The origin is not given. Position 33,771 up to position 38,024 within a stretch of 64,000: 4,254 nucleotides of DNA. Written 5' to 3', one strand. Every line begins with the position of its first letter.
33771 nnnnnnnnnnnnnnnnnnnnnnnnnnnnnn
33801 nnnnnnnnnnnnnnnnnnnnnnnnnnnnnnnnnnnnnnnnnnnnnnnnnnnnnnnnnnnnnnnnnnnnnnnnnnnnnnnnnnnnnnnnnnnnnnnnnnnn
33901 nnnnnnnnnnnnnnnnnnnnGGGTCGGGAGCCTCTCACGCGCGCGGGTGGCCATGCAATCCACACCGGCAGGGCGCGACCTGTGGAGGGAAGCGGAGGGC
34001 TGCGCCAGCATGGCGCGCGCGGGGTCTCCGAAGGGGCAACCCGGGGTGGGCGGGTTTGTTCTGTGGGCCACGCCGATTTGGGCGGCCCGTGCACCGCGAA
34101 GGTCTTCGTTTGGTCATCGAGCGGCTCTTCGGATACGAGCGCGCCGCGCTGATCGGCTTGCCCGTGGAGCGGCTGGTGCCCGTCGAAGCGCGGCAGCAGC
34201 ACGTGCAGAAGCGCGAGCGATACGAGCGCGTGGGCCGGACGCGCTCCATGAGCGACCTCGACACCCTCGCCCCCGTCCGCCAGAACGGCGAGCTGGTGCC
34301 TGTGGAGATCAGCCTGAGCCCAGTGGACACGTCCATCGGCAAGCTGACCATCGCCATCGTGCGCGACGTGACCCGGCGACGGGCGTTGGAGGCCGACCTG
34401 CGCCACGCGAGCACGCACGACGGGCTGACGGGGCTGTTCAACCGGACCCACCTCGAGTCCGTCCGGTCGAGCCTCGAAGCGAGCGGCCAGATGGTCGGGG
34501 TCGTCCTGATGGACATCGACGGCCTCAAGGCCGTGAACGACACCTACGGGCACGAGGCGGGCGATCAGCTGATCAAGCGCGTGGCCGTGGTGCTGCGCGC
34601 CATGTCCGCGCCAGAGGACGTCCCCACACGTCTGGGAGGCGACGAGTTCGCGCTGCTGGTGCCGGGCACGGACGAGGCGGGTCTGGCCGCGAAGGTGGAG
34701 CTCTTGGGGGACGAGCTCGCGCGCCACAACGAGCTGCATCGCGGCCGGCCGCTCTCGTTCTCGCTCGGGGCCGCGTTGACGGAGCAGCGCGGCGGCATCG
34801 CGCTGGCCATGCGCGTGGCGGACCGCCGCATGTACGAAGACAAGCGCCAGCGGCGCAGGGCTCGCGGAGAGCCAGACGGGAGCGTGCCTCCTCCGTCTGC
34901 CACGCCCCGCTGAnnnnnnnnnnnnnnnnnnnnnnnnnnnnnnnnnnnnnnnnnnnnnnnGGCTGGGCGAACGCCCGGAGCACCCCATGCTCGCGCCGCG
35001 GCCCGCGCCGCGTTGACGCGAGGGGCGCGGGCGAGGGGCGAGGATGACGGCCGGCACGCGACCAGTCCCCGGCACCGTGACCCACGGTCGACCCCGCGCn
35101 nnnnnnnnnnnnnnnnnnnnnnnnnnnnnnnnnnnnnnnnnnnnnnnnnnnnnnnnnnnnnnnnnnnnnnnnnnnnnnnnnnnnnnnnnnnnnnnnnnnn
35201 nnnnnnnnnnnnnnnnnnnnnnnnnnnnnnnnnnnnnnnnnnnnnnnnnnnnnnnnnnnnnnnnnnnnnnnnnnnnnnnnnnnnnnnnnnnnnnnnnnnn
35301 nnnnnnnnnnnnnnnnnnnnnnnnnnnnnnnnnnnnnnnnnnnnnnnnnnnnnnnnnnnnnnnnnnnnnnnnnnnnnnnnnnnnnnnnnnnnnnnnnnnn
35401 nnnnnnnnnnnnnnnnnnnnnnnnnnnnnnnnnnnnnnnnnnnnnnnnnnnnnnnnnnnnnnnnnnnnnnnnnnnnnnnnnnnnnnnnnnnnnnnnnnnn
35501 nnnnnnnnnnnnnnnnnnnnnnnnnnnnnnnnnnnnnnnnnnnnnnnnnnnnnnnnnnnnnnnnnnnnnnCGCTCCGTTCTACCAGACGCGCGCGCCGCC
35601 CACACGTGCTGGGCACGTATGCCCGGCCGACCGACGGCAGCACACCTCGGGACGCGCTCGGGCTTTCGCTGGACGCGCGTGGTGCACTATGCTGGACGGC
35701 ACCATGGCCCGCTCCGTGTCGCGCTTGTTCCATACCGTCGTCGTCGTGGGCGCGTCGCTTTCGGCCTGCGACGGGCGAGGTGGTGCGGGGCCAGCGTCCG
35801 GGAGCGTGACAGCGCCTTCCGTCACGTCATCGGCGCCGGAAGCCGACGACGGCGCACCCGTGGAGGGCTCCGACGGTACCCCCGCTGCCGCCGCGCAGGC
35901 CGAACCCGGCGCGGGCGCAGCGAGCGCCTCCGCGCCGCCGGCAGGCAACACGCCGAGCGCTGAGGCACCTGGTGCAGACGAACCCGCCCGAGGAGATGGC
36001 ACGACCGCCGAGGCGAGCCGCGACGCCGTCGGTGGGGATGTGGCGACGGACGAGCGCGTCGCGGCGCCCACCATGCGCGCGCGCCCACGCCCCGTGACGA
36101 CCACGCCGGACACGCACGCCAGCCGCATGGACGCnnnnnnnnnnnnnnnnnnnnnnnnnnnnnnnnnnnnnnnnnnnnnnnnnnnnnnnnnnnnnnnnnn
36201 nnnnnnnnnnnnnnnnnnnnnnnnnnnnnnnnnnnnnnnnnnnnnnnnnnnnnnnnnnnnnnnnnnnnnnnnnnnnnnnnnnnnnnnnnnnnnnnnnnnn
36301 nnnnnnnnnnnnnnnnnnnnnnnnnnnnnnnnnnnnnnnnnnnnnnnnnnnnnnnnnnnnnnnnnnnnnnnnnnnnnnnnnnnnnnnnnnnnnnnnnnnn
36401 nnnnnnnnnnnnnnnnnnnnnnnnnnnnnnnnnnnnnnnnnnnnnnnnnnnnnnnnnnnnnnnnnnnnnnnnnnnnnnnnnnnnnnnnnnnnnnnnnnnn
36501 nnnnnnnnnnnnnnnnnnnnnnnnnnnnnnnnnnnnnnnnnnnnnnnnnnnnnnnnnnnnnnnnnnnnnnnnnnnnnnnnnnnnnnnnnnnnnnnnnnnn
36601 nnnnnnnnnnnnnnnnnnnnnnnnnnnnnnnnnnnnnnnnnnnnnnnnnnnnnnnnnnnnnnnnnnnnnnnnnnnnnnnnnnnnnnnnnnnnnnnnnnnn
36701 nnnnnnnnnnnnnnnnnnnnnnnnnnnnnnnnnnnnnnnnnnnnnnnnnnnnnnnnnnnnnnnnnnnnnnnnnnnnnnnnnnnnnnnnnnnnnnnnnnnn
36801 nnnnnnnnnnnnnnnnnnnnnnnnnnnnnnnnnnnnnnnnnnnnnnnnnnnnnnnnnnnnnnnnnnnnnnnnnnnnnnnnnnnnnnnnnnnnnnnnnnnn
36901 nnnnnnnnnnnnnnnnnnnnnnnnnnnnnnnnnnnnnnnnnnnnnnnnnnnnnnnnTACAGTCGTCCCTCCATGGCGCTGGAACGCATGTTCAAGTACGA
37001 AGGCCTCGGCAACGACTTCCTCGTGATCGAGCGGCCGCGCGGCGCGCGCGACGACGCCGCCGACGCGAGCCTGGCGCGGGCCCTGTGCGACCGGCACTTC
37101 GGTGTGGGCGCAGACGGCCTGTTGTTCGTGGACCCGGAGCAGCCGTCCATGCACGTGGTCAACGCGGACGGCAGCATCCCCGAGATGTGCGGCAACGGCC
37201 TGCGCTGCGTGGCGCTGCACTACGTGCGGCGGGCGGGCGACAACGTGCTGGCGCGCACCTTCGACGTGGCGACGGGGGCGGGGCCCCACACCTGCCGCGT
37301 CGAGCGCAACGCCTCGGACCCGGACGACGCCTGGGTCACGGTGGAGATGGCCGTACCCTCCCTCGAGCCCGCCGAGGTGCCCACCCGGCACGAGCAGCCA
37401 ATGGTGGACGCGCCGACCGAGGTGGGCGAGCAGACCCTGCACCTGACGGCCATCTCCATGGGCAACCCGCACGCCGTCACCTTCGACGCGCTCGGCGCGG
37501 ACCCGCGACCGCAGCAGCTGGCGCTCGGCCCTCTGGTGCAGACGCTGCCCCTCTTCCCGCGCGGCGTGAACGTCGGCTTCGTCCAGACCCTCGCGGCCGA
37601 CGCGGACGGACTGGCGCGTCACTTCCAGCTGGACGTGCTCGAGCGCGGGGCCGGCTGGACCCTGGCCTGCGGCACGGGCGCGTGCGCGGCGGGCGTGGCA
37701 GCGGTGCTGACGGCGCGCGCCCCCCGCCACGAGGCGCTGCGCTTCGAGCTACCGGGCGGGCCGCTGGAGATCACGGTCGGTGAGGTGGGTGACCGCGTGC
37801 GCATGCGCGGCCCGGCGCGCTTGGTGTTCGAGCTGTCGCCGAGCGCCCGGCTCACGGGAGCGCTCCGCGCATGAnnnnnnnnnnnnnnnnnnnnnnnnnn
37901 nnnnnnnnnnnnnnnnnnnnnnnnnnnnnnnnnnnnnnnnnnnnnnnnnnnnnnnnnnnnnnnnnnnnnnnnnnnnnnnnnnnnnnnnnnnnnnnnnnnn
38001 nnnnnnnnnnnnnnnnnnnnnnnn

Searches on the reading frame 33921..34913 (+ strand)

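Call 24: search_protein_families(library=pfam, proteins=[window:33921-34913:+], max_evalue=0.001)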
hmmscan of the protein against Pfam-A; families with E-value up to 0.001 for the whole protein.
window:33921-34913:+ (330 aa): 3 families
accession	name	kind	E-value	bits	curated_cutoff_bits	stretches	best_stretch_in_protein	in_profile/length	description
PF00990.26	GGDEF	-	1.1e-30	106.9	23.8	1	165-312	2-159/161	Diguanylate cyclase, GGDEF domain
PF13426.13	PAS_9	-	5.4e-09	36.7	27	1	67-151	21-102/103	PAS domain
PF08448.16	PAS_4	-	2.1e-06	28.4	23.1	1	67-155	25-110/110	PAS fold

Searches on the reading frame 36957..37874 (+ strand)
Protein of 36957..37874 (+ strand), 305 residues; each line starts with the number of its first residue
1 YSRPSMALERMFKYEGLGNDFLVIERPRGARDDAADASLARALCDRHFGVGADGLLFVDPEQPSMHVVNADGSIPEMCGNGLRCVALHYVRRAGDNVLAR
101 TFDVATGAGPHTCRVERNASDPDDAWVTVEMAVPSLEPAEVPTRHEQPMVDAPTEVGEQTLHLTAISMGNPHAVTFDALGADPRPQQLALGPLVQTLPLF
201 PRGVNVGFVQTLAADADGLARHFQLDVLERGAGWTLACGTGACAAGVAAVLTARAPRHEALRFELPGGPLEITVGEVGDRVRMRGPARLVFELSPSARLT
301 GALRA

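Call 24: search_protein_families(library=pfam, proteins=[window:36957-37874:+], max_evalue=0.001)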
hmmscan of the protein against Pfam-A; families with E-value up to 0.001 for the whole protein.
window:36957-37874:+ (305 aa): 1 family
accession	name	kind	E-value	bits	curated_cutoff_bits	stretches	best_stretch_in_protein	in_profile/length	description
PF01678.24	DAP_epimerase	-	1.7e-42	144.7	34.7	2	165-290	2-121/121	Diaminopimelate epimerase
